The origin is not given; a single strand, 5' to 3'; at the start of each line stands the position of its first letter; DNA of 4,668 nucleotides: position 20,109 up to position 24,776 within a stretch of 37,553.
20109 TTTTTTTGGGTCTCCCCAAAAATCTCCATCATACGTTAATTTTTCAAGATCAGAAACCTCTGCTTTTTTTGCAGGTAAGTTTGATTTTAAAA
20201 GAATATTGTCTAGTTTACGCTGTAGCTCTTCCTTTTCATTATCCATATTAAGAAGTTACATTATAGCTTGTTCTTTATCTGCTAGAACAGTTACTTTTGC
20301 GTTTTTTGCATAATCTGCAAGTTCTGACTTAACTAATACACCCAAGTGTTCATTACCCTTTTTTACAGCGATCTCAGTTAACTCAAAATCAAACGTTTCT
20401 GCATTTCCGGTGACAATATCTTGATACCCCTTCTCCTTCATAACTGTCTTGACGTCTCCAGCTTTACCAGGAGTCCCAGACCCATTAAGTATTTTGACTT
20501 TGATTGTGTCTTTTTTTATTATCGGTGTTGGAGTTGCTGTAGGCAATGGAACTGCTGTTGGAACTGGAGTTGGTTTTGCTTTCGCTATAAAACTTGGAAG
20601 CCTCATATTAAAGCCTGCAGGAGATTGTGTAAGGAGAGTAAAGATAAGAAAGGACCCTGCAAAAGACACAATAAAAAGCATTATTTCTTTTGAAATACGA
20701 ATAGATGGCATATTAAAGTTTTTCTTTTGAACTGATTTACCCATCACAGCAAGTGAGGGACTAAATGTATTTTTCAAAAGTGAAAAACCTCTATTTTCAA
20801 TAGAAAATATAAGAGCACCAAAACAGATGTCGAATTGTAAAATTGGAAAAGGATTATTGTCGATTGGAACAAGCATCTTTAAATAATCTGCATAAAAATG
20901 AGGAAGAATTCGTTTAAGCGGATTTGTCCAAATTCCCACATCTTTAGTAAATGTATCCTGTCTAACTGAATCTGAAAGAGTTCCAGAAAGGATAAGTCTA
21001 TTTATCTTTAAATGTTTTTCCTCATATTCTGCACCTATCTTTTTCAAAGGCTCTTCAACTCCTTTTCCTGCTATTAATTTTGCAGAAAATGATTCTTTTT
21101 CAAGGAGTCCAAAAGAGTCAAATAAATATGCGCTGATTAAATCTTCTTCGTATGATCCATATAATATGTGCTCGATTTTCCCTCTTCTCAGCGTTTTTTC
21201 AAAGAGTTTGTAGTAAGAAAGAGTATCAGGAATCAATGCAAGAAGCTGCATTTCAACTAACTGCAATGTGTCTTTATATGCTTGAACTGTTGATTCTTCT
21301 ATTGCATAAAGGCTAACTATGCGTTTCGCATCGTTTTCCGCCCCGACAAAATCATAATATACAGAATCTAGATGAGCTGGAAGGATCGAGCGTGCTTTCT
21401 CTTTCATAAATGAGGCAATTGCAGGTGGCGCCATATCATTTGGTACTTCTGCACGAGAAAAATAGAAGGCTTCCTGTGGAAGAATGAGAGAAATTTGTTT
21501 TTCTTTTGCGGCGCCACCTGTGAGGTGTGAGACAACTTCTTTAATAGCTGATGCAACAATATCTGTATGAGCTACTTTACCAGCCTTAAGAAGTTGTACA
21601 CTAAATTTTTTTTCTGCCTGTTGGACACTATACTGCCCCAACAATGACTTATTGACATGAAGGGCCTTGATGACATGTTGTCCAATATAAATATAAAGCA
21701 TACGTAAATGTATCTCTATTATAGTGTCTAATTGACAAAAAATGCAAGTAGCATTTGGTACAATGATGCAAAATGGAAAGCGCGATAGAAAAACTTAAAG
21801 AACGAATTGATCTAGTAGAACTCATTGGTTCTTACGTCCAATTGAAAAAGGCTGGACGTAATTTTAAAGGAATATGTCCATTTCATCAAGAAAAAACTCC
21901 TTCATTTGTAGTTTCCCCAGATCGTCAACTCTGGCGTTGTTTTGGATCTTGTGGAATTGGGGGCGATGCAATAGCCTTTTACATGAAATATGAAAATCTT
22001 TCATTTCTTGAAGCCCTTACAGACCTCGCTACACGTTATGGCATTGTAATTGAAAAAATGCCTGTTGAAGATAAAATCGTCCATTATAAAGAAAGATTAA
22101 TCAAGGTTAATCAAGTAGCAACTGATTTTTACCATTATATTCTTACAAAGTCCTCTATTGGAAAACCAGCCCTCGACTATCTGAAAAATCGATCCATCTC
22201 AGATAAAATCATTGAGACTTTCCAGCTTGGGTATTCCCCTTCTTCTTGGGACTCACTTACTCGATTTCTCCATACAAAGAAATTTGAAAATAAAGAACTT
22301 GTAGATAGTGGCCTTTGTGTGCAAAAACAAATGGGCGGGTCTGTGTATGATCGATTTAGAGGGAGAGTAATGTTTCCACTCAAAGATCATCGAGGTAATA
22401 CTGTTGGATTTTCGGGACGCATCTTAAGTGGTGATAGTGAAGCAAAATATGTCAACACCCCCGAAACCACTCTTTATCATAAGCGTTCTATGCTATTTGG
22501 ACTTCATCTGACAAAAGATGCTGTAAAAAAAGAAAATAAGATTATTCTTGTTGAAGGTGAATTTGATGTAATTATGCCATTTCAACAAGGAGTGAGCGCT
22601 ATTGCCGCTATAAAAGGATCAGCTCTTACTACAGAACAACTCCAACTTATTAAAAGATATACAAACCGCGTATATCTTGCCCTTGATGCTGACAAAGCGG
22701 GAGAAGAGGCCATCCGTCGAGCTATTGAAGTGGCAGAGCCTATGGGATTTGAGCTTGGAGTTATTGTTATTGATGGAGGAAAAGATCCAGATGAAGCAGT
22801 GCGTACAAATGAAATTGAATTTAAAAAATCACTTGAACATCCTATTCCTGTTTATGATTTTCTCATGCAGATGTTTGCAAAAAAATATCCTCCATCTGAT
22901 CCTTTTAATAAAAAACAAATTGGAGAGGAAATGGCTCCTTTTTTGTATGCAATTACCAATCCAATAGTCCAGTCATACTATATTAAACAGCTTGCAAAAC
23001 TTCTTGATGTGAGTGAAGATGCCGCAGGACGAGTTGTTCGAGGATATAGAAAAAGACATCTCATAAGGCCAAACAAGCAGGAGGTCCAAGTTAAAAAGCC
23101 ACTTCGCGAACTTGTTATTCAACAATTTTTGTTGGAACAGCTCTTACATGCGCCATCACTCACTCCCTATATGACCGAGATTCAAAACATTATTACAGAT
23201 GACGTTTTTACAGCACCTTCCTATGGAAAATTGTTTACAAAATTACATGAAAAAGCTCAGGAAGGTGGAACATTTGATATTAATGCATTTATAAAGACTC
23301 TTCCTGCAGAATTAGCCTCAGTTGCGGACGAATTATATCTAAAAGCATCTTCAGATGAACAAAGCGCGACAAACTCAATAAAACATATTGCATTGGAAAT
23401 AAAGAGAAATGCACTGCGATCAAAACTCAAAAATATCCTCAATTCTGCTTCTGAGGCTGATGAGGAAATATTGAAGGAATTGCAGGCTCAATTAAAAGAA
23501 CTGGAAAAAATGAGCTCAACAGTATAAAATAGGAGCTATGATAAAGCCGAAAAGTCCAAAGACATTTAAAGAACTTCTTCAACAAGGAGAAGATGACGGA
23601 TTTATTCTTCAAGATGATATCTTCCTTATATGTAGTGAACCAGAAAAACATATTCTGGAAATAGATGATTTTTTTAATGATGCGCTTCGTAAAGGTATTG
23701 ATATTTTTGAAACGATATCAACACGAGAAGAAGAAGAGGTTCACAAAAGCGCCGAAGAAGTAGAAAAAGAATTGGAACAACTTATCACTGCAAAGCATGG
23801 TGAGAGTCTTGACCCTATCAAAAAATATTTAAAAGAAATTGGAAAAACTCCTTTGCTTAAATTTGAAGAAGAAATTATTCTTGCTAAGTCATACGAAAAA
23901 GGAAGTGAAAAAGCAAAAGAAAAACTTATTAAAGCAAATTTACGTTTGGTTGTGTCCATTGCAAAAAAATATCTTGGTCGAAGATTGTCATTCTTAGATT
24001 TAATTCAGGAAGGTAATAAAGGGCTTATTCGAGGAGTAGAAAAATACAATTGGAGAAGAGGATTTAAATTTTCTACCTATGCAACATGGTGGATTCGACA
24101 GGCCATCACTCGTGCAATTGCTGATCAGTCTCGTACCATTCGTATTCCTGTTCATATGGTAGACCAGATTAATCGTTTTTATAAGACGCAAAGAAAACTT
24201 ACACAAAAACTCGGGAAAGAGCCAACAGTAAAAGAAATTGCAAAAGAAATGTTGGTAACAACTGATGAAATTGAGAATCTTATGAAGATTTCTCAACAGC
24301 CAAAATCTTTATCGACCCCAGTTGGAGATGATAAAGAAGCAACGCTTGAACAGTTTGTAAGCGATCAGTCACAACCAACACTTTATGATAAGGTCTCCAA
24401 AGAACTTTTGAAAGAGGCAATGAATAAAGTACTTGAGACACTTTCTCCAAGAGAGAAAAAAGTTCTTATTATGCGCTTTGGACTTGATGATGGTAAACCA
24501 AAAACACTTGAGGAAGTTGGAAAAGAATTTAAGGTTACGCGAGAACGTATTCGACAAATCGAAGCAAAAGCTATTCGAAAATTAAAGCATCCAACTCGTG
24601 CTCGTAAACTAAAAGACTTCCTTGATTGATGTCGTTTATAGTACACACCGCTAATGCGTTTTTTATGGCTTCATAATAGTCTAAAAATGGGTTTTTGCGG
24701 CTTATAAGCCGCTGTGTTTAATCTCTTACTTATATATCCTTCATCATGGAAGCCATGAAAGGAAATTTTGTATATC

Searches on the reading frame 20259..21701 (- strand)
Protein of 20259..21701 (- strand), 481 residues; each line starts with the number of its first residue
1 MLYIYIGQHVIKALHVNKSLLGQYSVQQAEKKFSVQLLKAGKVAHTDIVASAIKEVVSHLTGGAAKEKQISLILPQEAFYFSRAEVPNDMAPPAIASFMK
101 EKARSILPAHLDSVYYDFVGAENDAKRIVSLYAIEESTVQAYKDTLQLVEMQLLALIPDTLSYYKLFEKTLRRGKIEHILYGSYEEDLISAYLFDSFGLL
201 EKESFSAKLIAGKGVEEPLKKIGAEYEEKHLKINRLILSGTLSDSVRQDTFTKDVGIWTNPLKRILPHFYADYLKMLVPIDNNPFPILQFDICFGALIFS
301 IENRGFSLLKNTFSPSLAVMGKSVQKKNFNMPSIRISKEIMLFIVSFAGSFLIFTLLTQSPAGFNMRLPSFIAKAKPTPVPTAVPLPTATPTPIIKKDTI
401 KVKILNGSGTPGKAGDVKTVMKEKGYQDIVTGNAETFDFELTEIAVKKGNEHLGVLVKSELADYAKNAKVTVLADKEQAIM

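Call 8: search_protein_families(library=pfam, proteins=[window:20259-21701:-], max_evalue=0.01)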
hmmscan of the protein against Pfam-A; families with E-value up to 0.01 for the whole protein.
window:20259-21701:- (481 aa): 2 families
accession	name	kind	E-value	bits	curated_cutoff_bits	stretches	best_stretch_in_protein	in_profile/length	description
PF13399.11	LytR_C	-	3e-07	31.7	22.2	1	399-466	1-63/86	LytR cell envelope-related transcriptional attenuator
PF11104.14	PilM_2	-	0.00071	19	27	1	5-146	3-145/340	Type IV pilus assembly protein PilM;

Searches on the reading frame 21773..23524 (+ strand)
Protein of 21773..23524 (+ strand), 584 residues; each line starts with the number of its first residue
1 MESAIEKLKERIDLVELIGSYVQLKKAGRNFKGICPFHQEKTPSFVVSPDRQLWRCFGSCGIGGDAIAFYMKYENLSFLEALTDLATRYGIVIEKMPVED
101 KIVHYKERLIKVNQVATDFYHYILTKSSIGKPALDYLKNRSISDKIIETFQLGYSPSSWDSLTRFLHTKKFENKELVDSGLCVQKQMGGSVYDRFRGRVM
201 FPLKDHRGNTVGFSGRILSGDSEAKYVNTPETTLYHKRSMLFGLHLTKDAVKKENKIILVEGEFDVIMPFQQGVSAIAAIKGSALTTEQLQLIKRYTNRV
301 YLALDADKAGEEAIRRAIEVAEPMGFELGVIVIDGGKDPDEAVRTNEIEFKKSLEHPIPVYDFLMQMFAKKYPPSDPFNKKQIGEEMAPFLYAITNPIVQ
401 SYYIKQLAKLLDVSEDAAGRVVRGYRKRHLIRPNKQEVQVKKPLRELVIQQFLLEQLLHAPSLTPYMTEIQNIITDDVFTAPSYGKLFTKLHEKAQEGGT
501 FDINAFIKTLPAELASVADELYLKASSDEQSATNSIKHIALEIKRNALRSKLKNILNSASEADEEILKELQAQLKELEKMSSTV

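Call 8: search_protein_families(library=pfam, proteins=[window:21773-23524:+], max_evalue=0.01)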
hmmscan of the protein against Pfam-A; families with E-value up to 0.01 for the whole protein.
window:21773-23524:+ (584 aa): 8 families
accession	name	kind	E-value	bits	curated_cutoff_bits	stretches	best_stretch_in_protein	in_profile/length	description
PF08275.17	DNAG_N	-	1.1e-43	148.8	26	1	121-247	2-127/128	DNA primase catalytic core, N-terminal domain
PF01807.25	Zn_ribbon_DnaG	-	6e-35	119.4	24.9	1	2-95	3-95/98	CHC2 zinc finger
PF13155.12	Toprim_2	-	2.2e-17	63.6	22.1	1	258-342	1-87/88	Toprim-like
PF13662.12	Toprim_4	-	1.8e-11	44.5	25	1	255-326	1-79/85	Toprim domain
PF10410.14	DnaB_bind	-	9.8e-10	39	20.6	1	361-416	1-56/56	DnaB-helicase binding domain of primase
PF01751.28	Toprim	-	2.3e-09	37.8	23.1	1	256-322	1-81/96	Toprim domain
PF13362.12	Toprim_3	-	7.2e-08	33.2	27.2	1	257-344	2-90/95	Toprim domain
PF00772.26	DnaB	-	0.0046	17.4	23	0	449-544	8-102/103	DnaB-like helicase N terminal domain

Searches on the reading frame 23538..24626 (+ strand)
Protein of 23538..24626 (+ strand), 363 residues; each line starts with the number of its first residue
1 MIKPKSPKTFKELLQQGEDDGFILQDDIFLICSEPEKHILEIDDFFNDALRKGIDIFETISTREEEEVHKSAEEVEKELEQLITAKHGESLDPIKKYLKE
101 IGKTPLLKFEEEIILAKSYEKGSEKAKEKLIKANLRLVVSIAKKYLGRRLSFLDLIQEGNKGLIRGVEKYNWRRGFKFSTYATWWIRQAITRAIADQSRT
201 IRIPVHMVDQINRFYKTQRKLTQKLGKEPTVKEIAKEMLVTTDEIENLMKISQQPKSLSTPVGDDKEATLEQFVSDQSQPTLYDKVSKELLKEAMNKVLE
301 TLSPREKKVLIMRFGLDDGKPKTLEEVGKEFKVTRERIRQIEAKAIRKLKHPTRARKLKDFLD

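Call 8: search_protein_families(library=pfam, proteins=[window:23538-24626:+], max_evalue=0.01)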
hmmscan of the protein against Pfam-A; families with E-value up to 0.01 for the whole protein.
window:23538-24626:+ (363 aa): 4 families
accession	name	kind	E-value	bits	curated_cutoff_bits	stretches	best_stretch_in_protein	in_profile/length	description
PF04542.20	Sigma70_r2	-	1.7e-22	79.4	24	1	130-200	1-71/71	Sigma-70 region 2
PF04539.22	Sigma70_r3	-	3.7e-20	72.3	25.3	1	210-279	2-71/78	Sigma-70 region 3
PF04545.22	Sigma70_r4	-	2.7e-19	68.8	24.1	1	298-351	1-50/50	Sigma-70, region 4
PF00140.25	Sigma70_r1_2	-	9.5e-12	45.1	22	1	92-123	1-32/34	Sigma-70 factor, region 1.2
